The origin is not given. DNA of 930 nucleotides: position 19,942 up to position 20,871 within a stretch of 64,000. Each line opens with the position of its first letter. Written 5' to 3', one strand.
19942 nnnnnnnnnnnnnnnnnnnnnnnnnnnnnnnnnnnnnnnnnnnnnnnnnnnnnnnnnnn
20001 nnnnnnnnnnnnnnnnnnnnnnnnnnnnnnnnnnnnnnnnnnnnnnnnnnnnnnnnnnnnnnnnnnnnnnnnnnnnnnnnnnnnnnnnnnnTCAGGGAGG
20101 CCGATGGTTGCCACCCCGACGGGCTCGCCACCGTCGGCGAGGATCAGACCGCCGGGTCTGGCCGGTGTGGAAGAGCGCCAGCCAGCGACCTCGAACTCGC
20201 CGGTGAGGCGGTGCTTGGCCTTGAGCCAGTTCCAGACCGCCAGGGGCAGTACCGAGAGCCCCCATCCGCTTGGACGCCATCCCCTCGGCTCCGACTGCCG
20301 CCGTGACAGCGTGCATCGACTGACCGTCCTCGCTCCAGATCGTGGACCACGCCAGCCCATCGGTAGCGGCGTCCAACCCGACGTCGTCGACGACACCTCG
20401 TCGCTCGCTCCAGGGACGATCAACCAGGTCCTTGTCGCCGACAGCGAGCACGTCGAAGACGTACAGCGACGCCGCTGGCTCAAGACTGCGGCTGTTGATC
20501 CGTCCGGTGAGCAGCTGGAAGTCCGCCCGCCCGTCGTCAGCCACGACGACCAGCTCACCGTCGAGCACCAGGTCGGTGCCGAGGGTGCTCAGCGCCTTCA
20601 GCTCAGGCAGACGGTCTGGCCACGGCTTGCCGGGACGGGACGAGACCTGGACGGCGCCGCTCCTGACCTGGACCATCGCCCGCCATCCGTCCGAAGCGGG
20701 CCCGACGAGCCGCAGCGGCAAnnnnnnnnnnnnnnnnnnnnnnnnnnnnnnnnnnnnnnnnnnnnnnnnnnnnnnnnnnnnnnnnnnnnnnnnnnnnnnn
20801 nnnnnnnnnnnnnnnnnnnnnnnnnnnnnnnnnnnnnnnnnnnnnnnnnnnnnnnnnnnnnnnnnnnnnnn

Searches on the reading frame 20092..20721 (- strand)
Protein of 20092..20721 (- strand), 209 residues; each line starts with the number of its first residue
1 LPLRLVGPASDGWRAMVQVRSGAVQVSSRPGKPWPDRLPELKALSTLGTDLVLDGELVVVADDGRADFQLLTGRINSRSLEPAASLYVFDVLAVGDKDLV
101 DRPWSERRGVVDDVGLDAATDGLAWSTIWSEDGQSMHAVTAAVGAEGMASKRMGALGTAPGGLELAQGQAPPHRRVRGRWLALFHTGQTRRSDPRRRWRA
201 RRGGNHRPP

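Call 24: search_protein_families(library=pfam, proteins=[window:20092-20721:-], max_evalue=0.001)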
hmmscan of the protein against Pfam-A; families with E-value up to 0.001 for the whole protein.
window:20092-20721:- (209 aa): 1 family
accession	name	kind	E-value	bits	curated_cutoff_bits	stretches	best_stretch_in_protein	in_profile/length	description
PF01068.26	DNA_ligase_A_M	-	2.9e-14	53.7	26.2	1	11-114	29-145/204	ATP dependent DNA ligase domain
